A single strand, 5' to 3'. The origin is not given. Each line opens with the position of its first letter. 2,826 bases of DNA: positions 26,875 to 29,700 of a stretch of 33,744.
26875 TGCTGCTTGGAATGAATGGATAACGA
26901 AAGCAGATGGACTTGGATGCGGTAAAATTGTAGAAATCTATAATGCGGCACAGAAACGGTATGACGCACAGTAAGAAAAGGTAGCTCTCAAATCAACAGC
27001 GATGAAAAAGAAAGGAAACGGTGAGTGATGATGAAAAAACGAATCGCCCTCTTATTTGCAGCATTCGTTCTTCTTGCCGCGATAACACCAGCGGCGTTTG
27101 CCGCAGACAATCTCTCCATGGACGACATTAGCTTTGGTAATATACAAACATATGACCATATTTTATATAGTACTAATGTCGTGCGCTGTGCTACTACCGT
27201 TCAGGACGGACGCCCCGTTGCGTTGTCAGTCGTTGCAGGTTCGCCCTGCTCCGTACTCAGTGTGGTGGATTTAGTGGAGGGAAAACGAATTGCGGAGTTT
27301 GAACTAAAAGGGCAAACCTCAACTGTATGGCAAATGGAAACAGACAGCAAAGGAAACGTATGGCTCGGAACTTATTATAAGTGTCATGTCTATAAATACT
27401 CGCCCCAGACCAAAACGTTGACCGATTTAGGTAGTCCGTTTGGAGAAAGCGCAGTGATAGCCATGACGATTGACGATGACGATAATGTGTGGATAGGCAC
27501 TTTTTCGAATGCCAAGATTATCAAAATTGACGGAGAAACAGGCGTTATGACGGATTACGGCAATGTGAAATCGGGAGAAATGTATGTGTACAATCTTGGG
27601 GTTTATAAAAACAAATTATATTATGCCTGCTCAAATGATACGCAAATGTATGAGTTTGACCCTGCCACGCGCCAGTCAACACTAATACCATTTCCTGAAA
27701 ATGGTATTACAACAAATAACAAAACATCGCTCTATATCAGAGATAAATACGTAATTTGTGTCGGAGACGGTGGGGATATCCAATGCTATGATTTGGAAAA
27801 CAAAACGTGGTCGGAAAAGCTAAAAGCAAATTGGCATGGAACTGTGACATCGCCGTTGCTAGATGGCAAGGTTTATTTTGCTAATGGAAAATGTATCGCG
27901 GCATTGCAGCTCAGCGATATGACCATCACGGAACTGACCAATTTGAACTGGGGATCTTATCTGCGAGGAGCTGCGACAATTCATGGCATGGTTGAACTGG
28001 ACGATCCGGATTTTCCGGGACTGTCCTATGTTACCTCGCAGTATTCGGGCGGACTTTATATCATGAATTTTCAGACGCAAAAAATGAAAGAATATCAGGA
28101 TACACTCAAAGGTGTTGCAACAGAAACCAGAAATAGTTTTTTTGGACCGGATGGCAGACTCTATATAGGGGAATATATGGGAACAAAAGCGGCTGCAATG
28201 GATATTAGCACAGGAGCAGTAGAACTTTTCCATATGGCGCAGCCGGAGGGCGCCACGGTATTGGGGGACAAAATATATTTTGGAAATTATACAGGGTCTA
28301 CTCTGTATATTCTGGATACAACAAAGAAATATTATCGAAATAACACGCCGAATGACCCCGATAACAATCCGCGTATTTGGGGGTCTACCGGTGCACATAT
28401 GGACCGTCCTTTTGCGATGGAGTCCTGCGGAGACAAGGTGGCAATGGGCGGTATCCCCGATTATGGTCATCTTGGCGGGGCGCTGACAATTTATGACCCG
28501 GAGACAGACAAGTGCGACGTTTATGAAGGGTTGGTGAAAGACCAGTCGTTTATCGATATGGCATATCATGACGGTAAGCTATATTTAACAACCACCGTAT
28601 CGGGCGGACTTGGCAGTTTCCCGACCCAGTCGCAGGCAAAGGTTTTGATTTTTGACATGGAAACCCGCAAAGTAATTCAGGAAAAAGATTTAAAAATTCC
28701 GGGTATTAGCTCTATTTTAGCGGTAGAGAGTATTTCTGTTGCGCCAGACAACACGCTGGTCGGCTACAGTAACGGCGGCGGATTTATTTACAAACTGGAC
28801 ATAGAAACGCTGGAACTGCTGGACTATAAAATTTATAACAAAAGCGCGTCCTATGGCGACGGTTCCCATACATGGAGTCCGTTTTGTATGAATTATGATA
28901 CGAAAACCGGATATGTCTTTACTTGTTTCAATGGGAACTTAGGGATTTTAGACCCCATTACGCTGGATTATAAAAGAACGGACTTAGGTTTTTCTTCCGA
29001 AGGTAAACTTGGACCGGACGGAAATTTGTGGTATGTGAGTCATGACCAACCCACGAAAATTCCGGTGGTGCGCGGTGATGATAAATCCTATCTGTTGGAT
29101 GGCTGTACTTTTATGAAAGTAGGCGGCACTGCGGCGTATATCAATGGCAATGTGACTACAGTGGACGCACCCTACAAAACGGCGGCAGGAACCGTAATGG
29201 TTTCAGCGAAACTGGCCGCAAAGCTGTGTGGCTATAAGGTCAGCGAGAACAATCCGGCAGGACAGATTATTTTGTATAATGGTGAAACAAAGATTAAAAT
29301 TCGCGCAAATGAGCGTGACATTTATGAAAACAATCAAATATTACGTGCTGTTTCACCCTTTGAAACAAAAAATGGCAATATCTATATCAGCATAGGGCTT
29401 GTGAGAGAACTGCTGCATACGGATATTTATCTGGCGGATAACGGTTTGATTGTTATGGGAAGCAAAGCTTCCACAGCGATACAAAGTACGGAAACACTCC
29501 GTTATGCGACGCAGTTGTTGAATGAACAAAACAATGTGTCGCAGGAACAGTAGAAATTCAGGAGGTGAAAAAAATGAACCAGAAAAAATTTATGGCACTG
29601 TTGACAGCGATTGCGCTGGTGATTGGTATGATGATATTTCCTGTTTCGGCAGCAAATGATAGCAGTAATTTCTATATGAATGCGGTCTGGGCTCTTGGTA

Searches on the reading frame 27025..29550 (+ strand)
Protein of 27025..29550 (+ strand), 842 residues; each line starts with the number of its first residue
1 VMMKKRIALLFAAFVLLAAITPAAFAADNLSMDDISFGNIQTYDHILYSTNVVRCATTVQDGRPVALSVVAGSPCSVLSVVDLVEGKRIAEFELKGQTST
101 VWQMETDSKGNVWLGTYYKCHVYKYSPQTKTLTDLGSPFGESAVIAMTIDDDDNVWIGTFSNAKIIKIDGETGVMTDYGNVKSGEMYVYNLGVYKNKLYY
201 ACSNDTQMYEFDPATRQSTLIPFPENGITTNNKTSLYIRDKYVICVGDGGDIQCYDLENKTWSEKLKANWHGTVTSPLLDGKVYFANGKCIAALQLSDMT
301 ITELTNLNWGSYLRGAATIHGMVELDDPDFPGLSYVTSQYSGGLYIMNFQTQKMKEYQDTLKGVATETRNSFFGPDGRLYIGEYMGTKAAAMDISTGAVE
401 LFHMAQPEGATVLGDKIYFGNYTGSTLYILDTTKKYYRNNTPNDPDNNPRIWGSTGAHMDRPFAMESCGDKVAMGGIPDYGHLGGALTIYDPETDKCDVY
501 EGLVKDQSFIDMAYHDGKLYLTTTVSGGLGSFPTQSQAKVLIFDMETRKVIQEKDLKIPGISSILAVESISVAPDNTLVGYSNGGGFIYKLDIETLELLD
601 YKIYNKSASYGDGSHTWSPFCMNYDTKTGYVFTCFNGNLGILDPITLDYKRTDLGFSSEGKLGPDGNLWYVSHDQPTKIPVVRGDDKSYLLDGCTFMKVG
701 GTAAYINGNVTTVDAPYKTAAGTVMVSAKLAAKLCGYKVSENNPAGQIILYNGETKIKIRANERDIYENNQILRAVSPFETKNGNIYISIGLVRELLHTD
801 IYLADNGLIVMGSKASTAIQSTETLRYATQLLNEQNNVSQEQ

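Call 79: search_protein_families(library=pfam, proteins=[window:27025-29550:+], max_evalue=0.00001)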
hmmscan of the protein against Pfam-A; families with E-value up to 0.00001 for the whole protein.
window:27025-29550:+ (842 aa): 4 families
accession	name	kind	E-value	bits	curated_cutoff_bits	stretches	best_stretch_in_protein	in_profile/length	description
PF07833.16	Cu_amine_oxidN1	-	1.8e-10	41.2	24.2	1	706-801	2-97/108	Copper amine oxidase N-terminal domain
PF07494.17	Reg_prop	-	3.9e-09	36.1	20.4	0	98-117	4-23/24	Two component regulator propeller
PF13964.12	Kelch_6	-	5.6e-07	29.8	25.3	0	509-559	4-49/50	Kelch motif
PF08450.18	SGL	-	5.6e-06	26.6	26.3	0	147-177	189-218/246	SMP-30/Gluconolactonase/LRE-like region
